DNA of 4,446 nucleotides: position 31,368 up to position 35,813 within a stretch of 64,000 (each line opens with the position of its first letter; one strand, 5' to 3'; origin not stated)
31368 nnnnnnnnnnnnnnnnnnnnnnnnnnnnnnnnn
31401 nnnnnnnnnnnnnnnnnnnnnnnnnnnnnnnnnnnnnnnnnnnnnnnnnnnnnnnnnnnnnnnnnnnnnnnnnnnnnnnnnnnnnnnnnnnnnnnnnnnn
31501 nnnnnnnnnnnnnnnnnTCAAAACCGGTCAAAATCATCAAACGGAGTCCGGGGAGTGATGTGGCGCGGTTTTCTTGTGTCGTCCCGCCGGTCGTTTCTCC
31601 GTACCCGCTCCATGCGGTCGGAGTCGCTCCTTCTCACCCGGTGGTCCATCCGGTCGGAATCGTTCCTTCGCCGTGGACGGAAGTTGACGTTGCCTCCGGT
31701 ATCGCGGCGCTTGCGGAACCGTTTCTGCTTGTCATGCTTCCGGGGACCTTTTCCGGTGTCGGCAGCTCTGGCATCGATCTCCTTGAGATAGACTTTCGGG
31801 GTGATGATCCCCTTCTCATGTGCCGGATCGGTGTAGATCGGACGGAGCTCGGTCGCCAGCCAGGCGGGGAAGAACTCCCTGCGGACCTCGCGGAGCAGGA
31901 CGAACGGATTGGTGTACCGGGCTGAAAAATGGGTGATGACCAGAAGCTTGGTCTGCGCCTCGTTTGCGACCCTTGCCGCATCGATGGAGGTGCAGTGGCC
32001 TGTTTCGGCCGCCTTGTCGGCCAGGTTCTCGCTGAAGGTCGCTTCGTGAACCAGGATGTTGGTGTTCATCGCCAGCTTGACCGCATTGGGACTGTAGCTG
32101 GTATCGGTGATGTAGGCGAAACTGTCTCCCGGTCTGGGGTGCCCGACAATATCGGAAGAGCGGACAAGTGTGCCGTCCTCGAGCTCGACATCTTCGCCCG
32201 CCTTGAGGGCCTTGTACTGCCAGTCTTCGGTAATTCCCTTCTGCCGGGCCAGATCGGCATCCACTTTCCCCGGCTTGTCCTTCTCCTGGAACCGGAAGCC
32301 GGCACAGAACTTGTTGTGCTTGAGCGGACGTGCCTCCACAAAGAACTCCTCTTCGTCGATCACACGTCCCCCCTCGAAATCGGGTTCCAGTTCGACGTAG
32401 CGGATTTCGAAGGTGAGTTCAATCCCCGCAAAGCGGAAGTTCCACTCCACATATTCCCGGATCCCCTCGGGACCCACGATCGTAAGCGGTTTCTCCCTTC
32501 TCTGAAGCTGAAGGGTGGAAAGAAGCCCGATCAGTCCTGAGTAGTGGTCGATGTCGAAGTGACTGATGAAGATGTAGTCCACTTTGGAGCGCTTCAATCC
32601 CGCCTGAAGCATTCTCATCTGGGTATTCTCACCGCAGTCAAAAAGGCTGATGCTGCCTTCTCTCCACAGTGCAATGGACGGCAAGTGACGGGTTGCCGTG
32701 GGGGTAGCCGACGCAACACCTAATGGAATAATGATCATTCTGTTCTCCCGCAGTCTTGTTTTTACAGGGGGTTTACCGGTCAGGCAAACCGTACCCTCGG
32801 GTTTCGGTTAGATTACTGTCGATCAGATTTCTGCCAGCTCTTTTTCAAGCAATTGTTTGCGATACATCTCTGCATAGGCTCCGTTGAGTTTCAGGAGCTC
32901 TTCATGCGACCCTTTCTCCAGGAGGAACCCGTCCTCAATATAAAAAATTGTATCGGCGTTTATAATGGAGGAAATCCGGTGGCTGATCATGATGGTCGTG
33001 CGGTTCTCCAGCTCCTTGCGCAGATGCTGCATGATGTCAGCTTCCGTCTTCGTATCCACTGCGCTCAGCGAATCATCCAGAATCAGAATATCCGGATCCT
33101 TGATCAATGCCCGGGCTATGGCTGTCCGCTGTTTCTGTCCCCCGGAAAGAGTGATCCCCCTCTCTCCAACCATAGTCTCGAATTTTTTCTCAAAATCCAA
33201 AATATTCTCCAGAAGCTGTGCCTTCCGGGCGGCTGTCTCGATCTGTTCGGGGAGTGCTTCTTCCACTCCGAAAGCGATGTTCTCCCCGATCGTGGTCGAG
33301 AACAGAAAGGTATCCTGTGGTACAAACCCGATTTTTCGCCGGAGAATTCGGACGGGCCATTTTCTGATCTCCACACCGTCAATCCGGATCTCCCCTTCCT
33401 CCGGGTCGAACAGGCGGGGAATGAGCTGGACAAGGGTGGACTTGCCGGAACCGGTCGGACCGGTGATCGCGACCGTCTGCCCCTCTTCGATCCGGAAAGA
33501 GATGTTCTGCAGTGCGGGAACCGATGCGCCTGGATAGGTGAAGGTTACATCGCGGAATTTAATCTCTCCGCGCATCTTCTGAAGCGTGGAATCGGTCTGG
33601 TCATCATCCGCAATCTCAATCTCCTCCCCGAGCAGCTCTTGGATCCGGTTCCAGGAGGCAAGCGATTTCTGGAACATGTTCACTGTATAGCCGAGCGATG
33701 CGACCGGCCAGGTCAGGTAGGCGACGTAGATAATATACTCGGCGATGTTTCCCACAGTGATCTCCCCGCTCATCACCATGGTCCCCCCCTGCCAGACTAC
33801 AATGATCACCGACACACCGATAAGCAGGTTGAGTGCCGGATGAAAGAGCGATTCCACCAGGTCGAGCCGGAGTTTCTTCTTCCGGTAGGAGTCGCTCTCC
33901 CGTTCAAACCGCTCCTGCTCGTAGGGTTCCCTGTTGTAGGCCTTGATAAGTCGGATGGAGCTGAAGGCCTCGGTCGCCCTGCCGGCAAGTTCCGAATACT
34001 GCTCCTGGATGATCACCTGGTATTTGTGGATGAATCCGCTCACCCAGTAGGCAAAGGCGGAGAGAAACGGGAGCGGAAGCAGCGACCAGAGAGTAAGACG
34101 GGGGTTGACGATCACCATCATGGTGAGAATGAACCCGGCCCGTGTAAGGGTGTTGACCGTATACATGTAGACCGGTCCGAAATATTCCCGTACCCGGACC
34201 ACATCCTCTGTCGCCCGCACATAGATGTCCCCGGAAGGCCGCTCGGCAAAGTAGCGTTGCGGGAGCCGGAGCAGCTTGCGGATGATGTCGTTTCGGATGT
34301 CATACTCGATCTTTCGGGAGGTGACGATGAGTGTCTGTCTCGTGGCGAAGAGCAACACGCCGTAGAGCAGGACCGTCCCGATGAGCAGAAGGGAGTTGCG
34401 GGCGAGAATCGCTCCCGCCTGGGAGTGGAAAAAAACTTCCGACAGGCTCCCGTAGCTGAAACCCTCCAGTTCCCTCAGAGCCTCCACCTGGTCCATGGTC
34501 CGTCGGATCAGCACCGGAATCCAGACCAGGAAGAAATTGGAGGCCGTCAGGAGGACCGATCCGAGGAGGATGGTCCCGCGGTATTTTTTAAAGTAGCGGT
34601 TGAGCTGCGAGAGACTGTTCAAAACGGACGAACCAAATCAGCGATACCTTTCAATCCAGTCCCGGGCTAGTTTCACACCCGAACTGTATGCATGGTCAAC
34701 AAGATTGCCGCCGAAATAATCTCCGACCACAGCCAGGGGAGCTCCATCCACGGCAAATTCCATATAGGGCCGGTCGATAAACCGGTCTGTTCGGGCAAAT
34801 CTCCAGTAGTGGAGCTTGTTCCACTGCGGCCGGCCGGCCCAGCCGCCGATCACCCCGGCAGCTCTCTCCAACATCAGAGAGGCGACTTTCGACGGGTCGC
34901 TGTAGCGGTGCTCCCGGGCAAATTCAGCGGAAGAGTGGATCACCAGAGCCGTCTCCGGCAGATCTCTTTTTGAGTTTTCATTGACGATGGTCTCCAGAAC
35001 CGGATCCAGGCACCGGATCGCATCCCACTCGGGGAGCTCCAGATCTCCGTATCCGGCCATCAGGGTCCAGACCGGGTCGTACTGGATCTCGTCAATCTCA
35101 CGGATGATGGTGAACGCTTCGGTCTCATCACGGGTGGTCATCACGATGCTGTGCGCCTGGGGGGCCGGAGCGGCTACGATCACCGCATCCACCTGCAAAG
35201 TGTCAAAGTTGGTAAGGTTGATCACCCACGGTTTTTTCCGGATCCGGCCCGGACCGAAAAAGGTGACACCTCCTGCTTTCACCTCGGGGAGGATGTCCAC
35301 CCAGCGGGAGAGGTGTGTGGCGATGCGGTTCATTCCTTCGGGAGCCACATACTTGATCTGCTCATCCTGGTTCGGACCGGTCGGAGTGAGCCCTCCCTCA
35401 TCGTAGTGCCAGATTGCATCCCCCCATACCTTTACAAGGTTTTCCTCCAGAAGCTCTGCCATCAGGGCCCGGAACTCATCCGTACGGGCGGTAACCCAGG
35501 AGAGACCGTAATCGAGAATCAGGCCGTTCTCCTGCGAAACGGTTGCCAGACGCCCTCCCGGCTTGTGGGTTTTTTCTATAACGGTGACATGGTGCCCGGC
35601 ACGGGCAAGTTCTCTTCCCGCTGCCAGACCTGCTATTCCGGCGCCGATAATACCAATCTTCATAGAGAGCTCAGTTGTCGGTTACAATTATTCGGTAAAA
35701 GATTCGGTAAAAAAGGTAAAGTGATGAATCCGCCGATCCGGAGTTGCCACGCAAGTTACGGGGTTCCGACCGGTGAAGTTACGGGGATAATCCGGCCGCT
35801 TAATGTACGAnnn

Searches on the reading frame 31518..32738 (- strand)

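Call 3: search_protein_families(library=pfam, proteins=[window:31518-32738:-], max_evalue=0.01)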
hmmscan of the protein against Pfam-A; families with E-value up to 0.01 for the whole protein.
window:31518-32738:- (406 aa): 3 families
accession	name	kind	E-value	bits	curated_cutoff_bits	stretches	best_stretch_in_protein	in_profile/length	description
PF12706.13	Lactamase_B_2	-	2.4e-16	60.4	27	2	32-151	4-131/200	Beta-lactamase superfamily domain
PF00753.33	Lactamase_B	-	4.4e-08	33.7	22.7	1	24-112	11-97/196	Metallo-beta-lactamase superfamily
PF13691.12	Lactamase_B_4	-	4.6e-05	23.4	27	1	14-60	7-54/63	tRNase Z endonuclease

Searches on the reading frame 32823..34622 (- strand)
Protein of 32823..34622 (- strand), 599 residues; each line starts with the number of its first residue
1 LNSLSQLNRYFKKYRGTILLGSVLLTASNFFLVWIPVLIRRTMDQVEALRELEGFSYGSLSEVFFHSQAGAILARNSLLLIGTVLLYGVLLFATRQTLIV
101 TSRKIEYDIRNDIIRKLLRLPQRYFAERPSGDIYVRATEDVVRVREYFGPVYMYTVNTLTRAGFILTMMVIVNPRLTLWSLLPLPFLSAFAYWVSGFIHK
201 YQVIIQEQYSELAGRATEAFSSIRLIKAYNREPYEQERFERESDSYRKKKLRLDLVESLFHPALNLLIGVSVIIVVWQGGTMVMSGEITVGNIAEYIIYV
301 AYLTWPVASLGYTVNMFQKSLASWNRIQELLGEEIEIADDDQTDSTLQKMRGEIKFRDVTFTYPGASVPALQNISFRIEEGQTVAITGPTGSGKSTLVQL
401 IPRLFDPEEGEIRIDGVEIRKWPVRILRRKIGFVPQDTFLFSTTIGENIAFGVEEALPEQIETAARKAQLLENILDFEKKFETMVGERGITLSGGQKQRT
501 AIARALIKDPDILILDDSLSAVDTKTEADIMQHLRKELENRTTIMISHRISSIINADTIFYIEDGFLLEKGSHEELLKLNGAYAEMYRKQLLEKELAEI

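Call 3: search_protein_families(library=pfam, proteins=[window:32823-34622:-], max_evalue=0.01)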
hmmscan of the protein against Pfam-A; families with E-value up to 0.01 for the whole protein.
window:32823-34622:- (599 aa): 9 families
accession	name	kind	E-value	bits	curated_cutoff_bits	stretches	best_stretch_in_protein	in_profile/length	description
PF00664.28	ABC_membrane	-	3.3e-45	155.3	28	1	20-307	3-274/274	ABC transporter transmembrane region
PF00005.33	ABC_tran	-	6.3e-35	121.2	25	1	371-518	1-135/137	ABC transporter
PF02463.25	SMC_N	-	2.8e-06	27.4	40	1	410-562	109-211/220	RecF/RecN/SMC N terminal domain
PF13555.12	AAA_29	-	5.2e-05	23.3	27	1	376-409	17-50/61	P-loop containing region of AAA domain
PF13191.12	AAA_16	-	0.0022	19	32.6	1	378-426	19-63/167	AAA ATPase domain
PF01695.23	IstB_IS21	-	0.0023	17.9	24.1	0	319-397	25-108/238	IstB-like ATP binding protein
PF00931.28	NB-ARC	-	0.0037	17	23.5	0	376-555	13-142/248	NB-ARC domain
PF13476.12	AAA_23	-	0.0046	18.1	27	1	372-401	13-39/201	AAA domain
PF25199.1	nSTAND_NTPase5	-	0.008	16.5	34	0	380-397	40-57/145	Novel STAND NTPase 5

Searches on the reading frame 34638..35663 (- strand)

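Call 3: search_protein_families(library=pfam, proteins=[window:34638-35663:-], max_evalue=0.01)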
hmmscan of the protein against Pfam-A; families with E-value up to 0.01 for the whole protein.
window:34638-35663:- (341 aa): 17 families
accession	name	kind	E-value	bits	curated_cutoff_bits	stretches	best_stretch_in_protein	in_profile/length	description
PF01593.30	Amino_oxidase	-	8.1e-17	62.1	19.8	1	10-89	1-83/443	Flavin containing amine oxidoreductase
PF13450.12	NAD_binding_8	-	1.1e-16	61.3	21.9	1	5-71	1-68/68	NAD(P)-binding Rossmann-like domain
PF01266.30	DAO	-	8e-09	35.9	27.9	1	3-95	2-92/353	FAD dependent oxidoreductase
PF00890.30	FAD_binding_2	-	1.2e-06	28.5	20.4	1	5-40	4-39/414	FAD binding domain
PF07992.20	Pyr_redox_2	-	5.1e-06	26.5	26.1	1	2-39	2-40/291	Pyridine nucleotide-disulphide oxidoreductase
PF12831.13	FAD_oxidored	-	1e-05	25.4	27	1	5-70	4-70/416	FAD dependent oxidoreductase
PF01494.25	FAD_binding_3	-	3.9e-05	23.5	22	1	3-34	4-35/349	FAD binding domain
PF13454.12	NAD_binding_9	-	0.00026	21.4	21.8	1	5-63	2-64/155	FAD-NAD(P)-binding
PF00070.33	Pyr_redox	-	0.00052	20.9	22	1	2-36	1-35/82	Pyridine nucleotide-disulphide oxidoreductase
PF03486.20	HI0933_like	-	0.00055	19.9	50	1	3-40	3-40/244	HI0933-like protein Rossmann domain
PF01946.23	Thi4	-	0.00088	19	26.2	1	3-37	20-55/235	Thi4 family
PF01134.28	GIDA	-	0.0013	18.3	22.1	1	3-72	2-67/391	Glucose inhibited division protein A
PF03721.20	UDPG_MGDP_dh_N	-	0.0023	17.9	27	1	1-55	1-52/187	UDP-glucose/GDP-mannose dehydrogenase family, NAD binding domain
PF10727.15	Rossmann-like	-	0.0028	17.9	23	1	1-31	15-45/131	Rossmann-like domain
PF02558.23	ApbA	-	0.0035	17.4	22.2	0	3-32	1-30/150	Ketopantoate reductase PanE/ApbA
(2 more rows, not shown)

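Call 5: search_protein_families(library=ncbifam, proteins=[window:34638-35663:-], max_evalue=0.001)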
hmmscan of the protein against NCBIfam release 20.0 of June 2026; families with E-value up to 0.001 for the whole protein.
window:34638-35663:- (341 aa): 53 families (the best 25 are shown)
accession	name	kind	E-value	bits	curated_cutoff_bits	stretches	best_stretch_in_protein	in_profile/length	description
TIGR02734.1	crtI_fam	subfamily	2e-13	49.9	238.1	1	5-59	3-56/504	phytoene desaturase family protein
TIGR03467.1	HpnE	equivalog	5.4e-13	49.1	283.05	1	5-83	3-82/430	hydroxysqualene dehydroxylase HpnE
NF005560.0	PRK07233.1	equivalog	3.4e-12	45.9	252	1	1-50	1-49/435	hypothetical protein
NF008841.0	PRK11883.1-1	equivalog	1.7e-11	43.7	517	1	1-94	4-100/453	protoporphyrinogen oxidase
NF045637.1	carotdesatCrtDProt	equivalog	2.3e-10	39.6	580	1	5-69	3-65/485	1-hydroxycarotenoid 3,4-desaturase CrtD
NF058655.1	CrtID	equivalog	6.5e-10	38.4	640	1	4-57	2-54/478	bifunctional phytoene desaturase/3,4-desaturase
TIGR00562.1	proto_IX_ox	equivalog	6.7e-09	34.8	97.85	1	2-71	4-74/470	protoporphyrinogen oxidase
TIGR01316.1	gltA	equivalog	1.8e-08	33.6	471.75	1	2-40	135-173/449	NADPH-dependent glutamate synthase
NF005548.0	PRK07208.1-4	equivalog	2.5e-08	33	389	1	3-76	6-79/488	hypothetical protein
TIGR01317.1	GOGAT_sm_gam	subfamily_domain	4.7e-08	32.3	447.7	1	2-39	145-182/485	glutamate synthase small subunit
NF042421.1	hydcarot_desat_CrtD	equivalog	9.4e-08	30.9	500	1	4-59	5-59/487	1-hydroxycarotenoid 3,4-desaturase CrtD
NF005547.0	PRK07208.1-3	equivalog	1.3e-07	30.8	380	1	2-79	6-83/465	hypothetical protein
TIGR03315.1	Se_ygfK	equivalog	1.5e-07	29.3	835.3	1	2-42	539-579/1012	putative selenate reductase subunit YgfK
NF005545.0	PRK07208.1-1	equivalog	2.4e-07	29.5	451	1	3-77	10-84/504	hypothetical protein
NF008845.0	PRK11883.1-5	equivalog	3.3e-07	29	560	1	2-78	6-88/468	protoporphyrinogen oxidase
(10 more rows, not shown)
